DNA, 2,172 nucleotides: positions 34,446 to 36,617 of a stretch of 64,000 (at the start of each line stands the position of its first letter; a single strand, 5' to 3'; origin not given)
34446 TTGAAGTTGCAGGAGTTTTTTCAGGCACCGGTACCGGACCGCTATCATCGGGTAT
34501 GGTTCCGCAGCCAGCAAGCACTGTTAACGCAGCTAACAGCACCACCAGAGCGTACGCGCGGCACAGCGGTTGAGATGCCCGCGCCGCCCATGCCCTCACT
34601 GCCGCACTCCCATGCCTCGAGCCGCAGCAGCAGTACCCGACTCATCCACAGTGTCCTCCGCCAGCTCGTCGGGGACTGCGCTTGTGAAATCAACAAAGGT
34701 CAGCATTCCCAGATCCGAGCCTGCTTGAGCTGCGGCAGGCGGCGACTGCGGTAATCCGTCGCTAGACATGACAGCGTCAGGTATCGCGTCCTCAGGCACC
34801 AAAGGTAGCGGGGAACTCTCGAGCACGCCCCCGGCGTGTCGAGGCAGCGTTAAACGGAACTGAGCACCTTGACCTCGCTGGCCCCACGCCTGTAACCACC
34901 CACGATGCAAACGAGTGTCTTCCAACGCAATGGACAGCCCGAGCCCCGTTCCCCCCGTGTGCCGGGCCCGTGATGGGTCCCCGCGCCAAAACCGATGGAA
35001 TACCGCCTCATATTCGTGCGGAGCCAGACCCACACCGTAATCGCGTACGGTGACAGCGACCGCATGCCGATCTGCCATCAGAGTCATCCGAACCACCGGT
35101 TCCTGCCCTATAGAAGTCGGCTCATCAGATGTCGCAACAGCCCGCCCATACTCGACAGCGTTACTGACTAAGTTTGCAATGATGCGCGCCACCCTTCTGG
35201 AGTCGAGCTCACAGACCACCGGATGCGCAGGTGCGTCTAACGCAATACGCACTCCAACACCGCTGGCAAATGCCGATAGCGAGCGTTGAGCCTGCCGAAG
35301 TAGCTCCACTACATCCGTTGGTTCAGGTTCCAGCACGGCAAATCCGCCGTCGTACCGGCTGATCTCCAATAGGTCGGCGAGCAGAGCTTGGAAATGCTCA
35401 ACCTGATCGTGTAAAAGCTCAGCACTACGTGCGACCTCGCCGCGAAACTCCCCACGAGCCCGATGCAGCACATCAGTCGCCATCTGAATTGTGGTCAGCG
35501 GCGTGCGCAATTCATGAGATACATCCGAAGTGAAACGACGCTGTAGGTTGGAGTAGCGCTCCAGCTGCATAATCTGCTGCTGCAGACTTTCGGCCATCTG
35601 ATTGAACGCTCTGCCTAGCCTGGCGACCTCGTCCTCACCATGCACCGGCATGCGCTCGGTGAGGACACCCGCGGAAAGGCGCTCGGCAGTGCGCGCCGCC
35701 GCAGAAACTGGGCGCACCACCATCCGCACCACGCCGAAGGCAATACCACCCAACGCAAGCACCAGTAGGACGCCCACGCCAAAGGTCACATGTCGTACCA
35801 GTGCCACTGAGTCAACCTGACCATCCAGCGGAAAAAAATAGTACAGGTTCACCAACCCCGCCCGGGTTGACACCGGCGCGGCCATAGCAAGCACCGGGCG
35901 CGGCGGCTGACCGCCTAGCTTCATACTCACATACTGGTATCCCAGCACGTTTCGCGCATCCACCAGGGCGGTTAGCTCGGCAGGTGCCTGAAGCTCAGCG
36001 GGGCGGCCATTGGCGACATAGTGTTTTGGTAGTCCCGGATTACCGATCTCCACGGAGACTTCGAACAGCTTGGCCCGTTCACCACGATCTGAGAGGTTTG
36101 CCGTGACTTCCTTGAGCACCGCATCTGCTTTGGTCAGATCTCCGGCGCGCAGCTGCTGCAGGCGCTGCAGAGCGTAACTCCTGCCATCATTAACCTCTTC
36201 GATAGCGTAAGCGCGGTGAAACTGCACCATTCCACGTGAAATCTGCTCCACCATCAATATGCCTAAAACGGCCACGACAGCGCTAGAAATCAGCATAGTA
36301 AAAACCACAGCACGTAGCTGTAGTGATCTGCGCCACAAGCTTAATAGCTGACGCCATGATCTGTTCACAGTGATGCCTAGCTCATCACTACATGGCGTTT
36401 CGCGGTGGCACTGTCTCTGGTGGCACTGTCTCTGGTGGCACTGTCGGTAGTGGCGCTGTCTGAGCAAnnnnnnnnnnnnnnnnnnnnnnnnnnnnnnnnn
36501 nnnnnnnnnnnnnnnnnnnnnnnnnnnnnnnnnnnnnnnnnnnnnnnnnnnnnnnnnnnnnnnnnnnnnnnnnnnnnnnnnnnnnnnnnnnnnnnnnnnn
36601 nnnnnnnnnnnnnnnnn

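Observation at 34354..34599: lpqB reduced to a 56-codon lipoprotein-signal stub still coupled to mtrB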

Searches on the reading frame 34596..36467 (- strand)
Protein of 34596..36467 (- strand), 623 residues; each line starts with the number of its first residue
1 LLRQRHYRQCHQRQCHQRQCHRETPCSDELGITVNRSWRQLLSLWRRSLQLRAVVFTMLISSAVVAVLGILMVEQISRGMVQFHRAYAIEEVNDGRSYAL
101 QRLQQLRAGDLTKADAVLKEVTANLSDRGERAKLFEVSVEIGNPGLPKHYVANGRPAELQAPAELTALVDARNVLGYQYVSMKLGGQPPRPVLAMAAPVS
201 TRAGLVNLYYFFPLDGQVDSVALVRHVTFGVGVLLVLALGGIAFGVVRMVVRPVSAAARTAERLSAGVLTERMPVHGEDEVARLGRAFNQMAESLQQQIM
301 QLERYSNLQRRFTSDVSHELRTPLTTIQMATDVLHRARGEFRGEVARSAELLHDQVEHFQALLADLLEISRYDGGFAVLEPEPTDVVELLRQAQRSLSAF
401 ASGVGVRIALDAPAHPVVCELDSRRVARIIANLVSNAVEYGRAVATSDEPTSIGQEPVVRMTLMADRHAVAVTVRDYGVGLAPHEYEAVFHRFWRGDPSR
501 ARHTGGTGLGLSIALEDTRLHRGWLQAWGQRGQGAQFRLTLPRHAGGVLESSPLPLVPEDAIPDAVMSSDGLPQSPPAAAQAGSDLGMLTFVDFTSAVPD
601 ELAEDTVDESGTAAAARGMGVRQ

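Call 3: search_protein_families(library=pfam, proteins=[window:34596-36467:-], max_evalue=0.01)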
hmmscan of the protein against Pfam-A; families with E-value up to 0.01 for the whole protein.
window:34596-36467:- (623 aa): 3 families
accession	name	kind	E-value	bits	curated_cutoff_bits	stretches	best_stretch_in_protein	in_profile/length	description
PF02518.31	HATPase_c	-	1.8e-18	67.4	26.4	1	422-543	2-109/111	Histidine kinase-, DNA gyrase B-, and HSP90-like ATPase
PF00672.30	HAMP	-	1.4e-15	57.8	25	1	246-297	2-53/53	HAMP domain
PF00512.31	HisKA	-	2e-14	53.8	26.9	1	309-375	2-66/66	His Kinase A (phospho-acceptor) domain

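Call 4: find_encoding_contigs(protein=window:34596-36467:-, flank=10000, max_places=6)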
Protein window:34596-36467:- (623 aa): no gene with exactly this product is on record in the collection.

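Call 8: find_related_loci(query=window:34596-36296:-, collection=genome_contigs, flank=6000)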
Query window:34596-36296:- (566 aa) in genome_contigs; peptide patterns used: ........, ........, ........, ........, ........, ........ (x = any residue, [..] = any of these).
73 stretches matched a pattern; 8 encode a relative of the query (tblastn E <= 1e-3); 8 distinct loci.
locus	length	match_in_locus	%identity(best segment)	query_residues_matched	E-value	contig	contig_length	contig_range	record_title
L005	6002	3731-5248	77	12-524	0e+0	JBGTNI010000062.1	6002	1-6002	MAG: Mycobacteriales bacterium isolate JTS-RE384 k141_7974440, whole genome shotgun sequence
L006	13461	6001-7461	41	1-499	2e-96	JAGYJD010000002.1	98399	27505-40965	MAG: Candidatus Nanopelagicales bacterium isolate M30B32 2, whole genome shotgun sequence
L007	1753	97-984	51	189-499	1e-100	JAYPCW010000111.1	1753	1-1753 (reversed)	MAG: Candidatus Nanopelagicales bacterium isolate 139581_S182_concoct_bins.tsv.223 NODE_69817_length_1753_cov_7.615430,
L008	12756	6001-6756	29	222-485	1e-21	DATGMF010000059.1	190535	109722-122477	MAG TPA_asm: Ktedonosporobacter sp. isolate SMAG_U9905 k141_497558, whole genome shotgun sequence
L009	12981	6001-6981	28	163-485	3e-21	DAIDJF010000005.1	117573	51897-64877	MAG TPA_asm: Ktedonobacterales bacterium isolate clean17 NODE_5_length_117573_cov_4.834650, whole genome shotgun sequenc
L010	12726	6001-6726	29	237-485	3e-20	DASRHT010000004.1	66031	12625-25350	MAG TPA_asm: Ktedonobacteraceae bacterium isolate SMAG_U10091 k141_992169, whole genome shotgun sequence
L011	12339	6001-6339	29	355-485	6e-9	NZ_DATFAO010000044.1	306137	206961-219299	MAG: Aromatoleum sp. isolate SMAG_U8503 k141_147130, whole genome shotgun sequence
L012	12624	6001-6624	24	259-485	3e-8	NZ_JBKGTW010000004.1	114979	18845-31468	Neisseria sp. WLZKY-1 WLZKY_1.contig00004, whole genome shotgun sequence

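Call 13: find_homologous_proteins(query=window:34596-36296:-, max_evalue=1e-60)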
Query window:34596-36296:- (566 aa): 7992 proteins with E <= 1e-60 among 8000 candidates; the best 120 are listed.
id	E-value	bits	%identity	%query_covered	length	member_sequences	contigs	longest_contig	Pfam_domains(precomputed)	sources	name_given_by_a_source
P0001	0.0e+0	1230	100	100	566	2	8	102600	PF00672.31,PF02518.32,PF00512.32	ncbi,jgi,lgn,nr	ncbi:MAG: two-component sensor histidine kinase [Acidimicrobiales bacterium]|nr:MAG: two-component s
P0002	6.6e-249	845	77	93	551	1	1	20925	PF00672.31,PF02518.32,PF00512.32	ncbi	-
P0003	1.1e-247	841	77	91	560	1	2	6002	PF00672.31,PF02518.32,PF00512.32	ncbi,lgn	-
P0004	2.0e-242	824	77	89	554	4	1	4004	PF00672.31,PF02518.32,PF00512.32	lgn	-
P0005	7.6e-227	772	72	88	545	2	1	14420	PF00672.31,PF02518.32,PF00512.32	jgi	jgi:two-component system sensor histidine kinase MtrB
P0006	1.1e-209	716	68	89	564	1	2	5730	PF00672.31,PF02518.32,PF00512.32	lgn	-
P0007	4.5e-158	545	56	89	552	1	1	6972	PF00672.31,PF02518.32,PF00512.32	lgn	-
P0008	6.9e-157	541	56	89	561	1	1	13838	PF00672.31,PF13581.13,PF02518.32,PF00512.32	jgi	jgi:two-component system sensor histidine kinase MtrB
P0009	8.9e-157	541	54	91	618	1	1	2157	PF00672.31,PF13581.13,PF02518.32,PF00512.32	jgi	-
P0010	4.3e-155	535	55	89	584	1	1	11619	PF00672.31,PF13581.13,PF02518.32,PF00512.32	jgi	-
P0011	1.9e-154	533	55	89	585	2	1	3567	PF00672.31,PF13581.13,PF02518.32,PF00512.32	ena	-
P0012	5.5e-154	532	54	90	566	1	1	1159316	PF00672.31,PF13581.13,PF02518.32,PF00512.32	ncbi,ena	-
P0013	2.0e-153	530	54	90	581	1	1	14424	PF00672.31,PF13581.13,PF02518.32,PF00512.32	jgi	jgi:two-component system sensor histidine kinase MtrB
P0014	2.4e-153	530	54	86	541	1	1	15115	PF00672.31,PF13581.13,PF02518.32,PF00512.32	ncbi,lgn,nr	ncbi:MAG: HAMP domain-containing histidine kinase [Corynebacteriales bacterium]|nr:HAMP domain-conta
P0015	1.1e-152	527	54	90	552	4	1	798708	PF00672.31,PF13581.13,PF02518.32,PF00512.32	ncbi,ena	-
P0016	1.3e-152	527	55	89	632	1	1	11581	PF00672.31,PF13581.13,PF02518.32,PF00512.32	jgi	jgi:two-component system sensor histidine kinase MtrB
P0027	1.4e-142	494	52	89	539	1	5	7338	PF00672.31,PF13581.13,PF02518.32,PF00512.32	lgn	-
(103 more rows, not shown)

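Call 14: find_encoding_contigs(protein=P0002, flank=6000, max_places=2)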
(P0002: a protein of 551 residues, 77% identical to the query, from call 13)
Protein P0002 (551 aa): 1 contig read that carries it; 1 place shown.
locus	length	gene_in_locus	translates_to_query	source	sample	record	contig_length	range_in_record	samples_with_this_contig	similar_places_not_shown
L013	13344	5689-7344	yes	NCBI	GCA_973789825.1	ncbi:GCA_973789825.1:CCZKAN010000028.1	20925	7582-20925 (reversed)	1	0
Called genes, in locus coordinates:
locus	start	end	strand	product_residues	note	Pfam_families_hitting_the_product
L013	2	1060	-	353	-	?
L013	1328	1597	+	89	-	-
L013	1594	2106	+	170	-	PF14344:DUF4397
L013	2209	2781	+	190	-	PF04203:Sortase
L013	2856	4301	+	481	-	PF16177:ACAS_N, PF00501:AMP-binding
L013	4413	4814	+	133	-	PF13193:AMP-binding_C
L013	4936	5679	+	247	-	PF00072:Response_reg, PF00486:Trans_reg_C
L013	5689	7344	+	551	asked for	PF00672:HAMP, PF00512:HisKA, PF02518:HATPase_c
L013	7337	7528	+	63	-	-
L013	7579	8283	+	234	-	PF00156:Pribosyltran (weak)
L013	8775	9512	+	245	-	PF02482:Ribosomal_S30AE, PF16321:Ribosom_S30AE_C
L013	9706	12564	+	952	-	PF07517:SecA_DEAD, PF01043:SecA_PP_bind, PF21090:P-loop_SecA, PF07516:SecA_SW, PF02810:SEC-C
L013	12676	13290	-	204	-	PF20060:DUF6459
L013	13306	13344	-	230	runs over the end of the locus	-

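Call 15: find_encoding_contigs(protein=P0005, flank=6000, max_places=2)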
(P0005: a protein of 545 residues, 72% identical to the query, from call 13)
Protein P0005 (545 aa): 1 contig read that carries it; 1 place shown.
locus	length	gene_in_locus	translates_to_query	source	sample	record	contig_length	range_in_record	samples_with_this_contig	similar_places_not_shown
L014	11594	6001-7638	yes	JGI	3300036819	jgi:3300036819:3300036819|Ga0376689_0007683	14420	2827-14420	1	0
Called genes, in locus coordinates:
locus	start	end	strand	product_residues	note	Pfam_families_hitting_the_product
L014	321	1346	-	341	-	PF00657:Lipase_GDSL, PF13472:Lipase_GDSL_2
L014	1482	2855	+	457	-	PF00291:PALP, PF00571:CBS (faint)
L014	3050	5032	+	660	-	PF16177:ACAS_N, PF00501:AMP-binding, PF13193:AMP-binding_C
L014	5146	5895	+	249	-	PF00072:Response_reg, PF00486:Trans_reg_C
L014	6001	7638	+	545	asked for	PF00672:HAMP, PF00512:HisKA, PF02518:HATPase_c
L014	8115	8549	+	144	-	-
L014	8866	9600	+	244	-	PF02482:Ribosomal_S30AE, PF16321:Ribosom_S30AE_C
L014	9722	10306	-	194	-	PF13527:Acetyltransf_9 (weak), PF00583:Acetyltransf_1, PF13673:Acetyltransf_10, PF13508:Acetyltransf_7, PF08445:FR47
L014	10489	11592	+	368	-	?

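Call 16: find_encoding_contigs(protein=P0006, flank=6000, max_places=2)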
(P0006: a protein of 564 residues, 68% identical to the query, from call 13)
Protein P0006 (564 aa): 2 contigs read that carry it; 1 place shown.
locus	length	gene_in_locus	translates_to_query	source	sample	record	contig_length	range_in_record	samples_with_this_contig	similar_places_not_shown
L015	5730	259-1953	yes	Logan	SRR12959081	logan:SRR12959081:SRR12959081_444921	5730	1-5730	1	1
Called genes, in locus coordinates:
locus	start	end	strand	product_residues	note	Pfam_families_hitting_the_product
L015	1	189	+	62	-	?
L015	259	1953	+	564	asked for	PF00672:HAMP, PF00512:HisKA, PF02518:HATPase_c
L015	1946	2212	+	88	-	-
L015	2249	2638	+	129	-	-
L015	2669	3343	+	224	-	PF00156:Pribosyltran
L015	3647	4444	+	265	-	PF02482:Ribosomal_S30AE, PF16321:Ribosom_S30AE_C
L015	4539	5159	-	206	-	PF00583:Acetyltransf_1, PF13673:Acetyltransf_10, PF13508:Acetyltransf_7, PF08445:FR47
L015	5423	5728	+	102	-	?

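Call 22: find_encoding_contigs(protein=P0004, flank=6000, max_places=2)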
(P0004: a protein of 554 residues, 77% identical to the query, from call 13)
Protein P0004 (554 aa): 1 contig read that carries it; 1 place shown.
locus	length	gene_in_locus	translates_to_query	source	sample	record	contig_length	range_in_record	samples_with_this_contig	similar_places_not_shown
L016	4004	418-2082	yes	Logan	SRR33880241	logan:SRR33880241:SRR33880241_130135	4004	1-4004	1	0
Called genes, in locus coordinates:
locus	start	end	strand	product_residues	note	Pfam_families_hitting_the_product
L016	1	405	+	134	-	?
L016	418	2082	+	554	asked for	PF00672:HAMP, PF00512:HisKA, PF02518:HATPase_c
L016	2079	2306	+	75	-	-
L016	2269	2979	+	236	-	PF00156:Pribosyltran (weak)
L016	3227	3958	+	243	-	PF02482:Ribosomal_S30AE, PF16321:Ribosom_S30AE_C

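Call 23: find_encoding_contigs(protein=P0008, flank=6000, max_places=2)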
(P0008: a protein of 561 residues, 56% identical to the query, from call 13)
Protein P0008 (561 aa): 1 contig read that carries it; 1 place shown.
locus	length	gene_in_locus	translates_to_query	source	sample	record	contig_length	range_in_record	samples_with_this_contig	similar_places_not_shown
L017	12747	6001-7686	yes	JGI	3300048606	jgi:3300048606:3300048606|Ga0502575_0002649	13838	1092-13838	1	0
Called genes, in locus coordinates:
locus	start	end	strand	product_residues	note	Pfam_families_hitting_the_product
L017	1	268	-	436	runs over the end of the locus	PF01882:DUF58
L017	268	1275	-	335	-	PF20030:bpMoxR, PF07726:AAA_3, PF07728:AAA_5, PF17863:AAA_lid_2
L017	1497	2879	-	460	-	PF14258:DUF4350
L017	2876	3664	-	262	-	-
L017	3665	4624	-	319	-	-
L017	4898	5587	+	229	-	PF00072:Response_reg, PF00486:Trans_reg_C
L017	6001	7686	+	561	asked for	PF00672:HAMP, PF00512:HisKA, PF13581:HATPase_c_2 (weak), PF02518:HATPase_c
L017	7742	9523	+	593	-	PF25976:LpqB_N, PF10646:Germane, PF10647:Gmad1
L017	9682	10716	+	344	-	-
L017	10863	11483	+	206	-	PF02482:Ribosomal_S30AE, PF16321:Ribosom_S30AE_C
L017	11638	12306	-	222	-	PF13302:Acetyltransf_3, PF00583:Acetyltransf_1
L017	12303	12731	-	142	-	PF00583:Acetyltransf_1, PF13302:Acetyltransf_3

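Call 24: find_encoding_contigs(protein=P0012, flank=6000, max_places=2)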
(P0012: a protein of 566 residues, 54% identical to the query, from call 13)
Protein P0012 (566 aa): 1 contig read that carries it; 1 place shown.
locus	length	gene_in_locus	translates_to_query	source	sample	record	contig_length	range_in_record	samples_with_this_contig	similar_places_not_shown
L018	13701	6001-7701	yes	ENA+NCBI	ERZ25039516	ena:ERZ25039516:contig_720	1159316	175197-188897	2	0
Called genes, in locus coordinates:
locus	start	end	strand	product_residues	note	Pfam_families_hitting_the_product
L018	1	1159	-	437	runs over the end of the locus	PF01882:DUF58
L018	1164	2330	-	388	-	PF20030:bpMoxR, PF07726:AAA_3, PF07728:AAA_5, PF00004:AAA (weak), PF17863:AAA_lid_2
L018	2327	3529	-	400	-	PF14258:DUF4350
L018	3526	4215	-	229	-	PF13559:DUF4129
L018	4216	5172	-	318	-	-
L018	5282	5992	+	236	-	PF00072:Response_reg, PF00486:Trans_reg_C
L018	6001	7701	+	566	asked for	PF00672:HAMP, PF00512:HisKA, PF13581:HATPase_c_2 (faint), PF02518:HATPase_c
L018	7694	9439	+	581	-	PF25976:LpqB_N, PF10646:Germane, PF10647:Gmad1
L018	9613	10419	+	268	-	-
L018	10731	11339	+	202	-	PF02482:Ribosomal_S30AE, PF16321:Ribosom_S30AE_C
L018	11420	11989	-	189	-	PF13302:Acetyltransf_3, PF00583:Acetyltransf_1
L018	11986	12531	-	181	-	PF13302:Acetyltransf_3, PF00583:Acetyltransf_1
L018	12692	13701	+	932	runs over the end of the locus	PF07517:SecA_DEAD, PF00270:DEAD (weak), PF01043:SecA_PP_bind, PF21090:P-loop_SecA, PF07516:SecA_SW, PF02810:SEC-C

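Call 42: find_homologous_proteins(query=L018:7694-9436:+, max_evalue=1e-10)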
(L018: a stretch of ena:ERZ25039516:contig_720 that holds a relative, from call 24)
Query L018:7694-9436:+ (581 aa): 21 proteins with E <= 1e-10 among 8000 candidates.
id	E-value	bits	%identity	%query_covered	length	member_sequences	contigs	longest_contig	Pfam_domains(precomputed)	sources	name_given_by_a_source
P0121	0.0e+0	1289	100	100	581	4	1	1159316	PF10647.16,PF10646.15,PF25976.1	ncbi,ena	-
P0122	1.2e-229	782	64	100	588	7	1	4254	PF10647.16,PF10646.15,PF25976.1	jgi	-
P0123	4.1e-216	737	71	82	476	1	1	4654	PF10647.16,PF10646.15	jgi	jgi:hypothetical protein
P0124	9.5e-213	726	61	100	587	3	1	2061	PF10647.16,PF10646.15,PF25976.1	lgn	-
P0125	3.7e-202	691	59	100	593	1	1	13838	PF10647.16,PF10646.15,PF25976.1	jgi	jgi:hypothetical protein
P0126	5.5e-182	624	54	100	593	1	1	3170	PF10646.15,PF25976.1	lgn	-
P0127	3.2e-180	619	54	97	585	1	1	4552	PF10647.16,PF10646.15,PF25976.1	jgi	jgi:hypothetical protein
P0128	3.1e-144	500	46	97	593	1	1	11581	PF10647.16,PF10646.15,PF25976.1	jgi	jgi:hypothetical protein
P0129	3.5e-144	500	63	65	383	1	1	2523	PF10647.16,PF10646.15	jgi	jgi:hypothetical protein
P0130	9.2e-132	459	43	100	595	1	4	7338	PF10647.16,PF10646.15,PF25976.1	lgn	-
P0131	4.9e-119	417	41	97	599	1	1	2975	PF10647.16,PF10646.15,PF25976.1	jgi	jgi:hypothetical protein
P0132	4.9e-118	413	63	54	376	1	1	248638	PF10647.16,PF10646.15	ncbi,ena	-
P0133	6.2e-106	373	49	70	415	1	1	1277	PF10647.16,PF10646.15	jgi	jgi:hypothetical protein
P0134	1.6e-38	151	31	87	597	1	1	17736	PF10647.16,PF10646.15,PF25976.1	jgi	jgi:hypothetical protein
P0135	1.5e-26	111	27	85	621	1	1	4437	PF10647.16,PF10646.15,PF25976.1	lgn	-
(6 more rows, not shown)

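Call 50: search_solved_structures(query=P0121, max_evalue=0.01)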
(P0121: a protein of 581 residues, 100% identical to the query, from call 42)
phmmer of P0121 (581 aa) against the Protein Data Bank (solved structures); distinct sequences matched with E-value up to 0.01: 0.

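Call 59: predict_structure(alignment_id=A1)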
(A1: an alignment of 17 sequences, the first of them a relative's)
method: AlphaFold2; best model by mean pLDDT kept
length: 581 residues; sequences in the alignment: 17
mean_pLDDT: 85.8   pTM: 0.83
mean pLDDT of the five models: 85.8, 83.9, 83.6, 83.3, 82.7
residues with pLDDT >= 90: 361; 70-90: 152; 50-70: 25; < 50: 43
segments of 3 or more residues with pLDDT < 50: 1-43
pLDDT, mean of each block of 10 residues (from residue 1): 45 35 35 32 68 94 90 91 91 91 96 97 93 92 95 91 91 92 75 90 90 94 93 93 83 94 93 86 92 85 83 83 93 66 92 90 93 92 93 89 94 88 92 95 94 94 79 90 92 87 92 89 70 93 87 94 91 93 88
secondary structure, 60 per line:
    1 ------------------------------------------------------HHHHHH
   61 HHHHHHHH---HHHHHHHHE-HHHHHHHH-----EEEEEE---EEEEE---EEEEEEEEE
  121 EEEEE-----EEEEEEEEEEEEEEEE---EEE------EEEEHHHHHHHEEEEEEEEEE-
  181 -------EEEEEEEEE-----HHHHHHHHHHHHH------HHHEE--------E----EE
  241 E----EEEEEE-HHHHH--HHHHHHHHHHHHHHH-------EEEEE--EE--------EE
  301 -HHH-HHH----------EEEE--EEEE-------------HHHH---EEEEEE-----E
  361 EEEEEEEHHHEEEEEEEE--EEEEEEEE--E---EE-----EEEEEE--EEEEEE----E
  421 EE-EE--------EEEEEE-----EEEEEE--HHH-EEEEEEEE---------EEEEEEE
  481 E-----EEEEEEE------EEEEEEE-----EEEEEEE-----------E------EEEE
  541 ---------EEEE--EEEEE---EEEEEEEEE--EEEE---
elements in order: H55-68 H72-79 H82-89 E95-100 E104-108 E112-125 E131-146 E150-152 E159-162 H163-169 E170-179 E188-196 H202-214 E239-241 E246-251 H253-257 H260-274 E282-286 E319-322 E325-328 H342-345 E349-354 E360-367 E371-378 E381-388 E402-407 E410-415 E420-422 E434-439 E445-450 E457-464 E474-481 E487-493 E500-506 E512-518 E537-540 E550-553 E556-560 E564-572 E575-578

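Call 71: find_encoding_contigs(protein=P0007, flank=5000, max_places=1)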
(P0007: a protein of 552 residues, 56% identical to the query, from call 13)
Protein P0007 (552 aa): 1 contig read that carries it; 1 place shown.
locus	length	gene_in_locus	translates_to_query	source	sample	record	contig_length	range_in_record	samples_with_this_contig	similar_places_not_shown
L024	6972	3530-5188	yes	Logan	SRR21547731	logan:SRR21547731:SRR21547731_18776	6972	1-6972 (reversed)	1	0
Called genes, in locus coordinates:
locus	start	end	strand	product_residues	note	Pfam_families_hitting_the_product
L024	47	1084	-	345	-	PF00657:Lipase_GDSL, PF13472:Lipase_GDSL_2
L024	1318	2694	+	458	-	PF00291:PALP, PF00571:CBS (weak)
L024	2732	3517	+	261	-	PF00072:Response_reg, PF00486:Trans_reg_C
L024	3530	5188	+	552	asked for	PF00672:HAMP, PF00512:HisKA, PF02518:HATPase_c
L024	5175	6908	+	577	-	PF25976:LpqB_N, PF10646:Germane, PF10647:Gmad1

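Call 72: find_encoding_contigs(protein=P0010, flank=5000, max_places=1)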
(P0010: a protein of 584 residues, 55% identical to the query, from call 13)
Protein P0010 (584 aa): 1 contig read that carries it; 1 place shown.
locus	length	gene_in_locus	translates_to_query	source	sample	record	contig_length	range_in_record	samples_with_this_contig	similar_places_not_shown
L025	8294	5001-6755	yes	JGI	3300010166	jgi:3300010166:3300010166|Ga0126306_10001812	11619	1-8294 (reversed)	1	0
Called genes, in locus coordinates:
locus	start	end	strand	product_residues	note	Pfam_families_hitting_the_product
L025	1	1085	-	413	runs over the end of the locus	PF20030:bpMoxR, PF07726:AAA_3, PF07728:AAA_5, PF17863:AAA_lid_2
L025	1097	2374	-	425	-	PF14258:DUF4350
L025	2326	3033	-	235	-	PF13559:DUF4129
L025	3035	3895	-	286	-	-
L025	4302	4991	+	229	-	PF00072:Response_reg, PF00486:Trans_reg_C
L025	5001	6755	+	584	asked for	PF00672:HAMP, PF00512:HisKA, PF13581:HATPase_c_2 (weak), PF02518:HATPase_c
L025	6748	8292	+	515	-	?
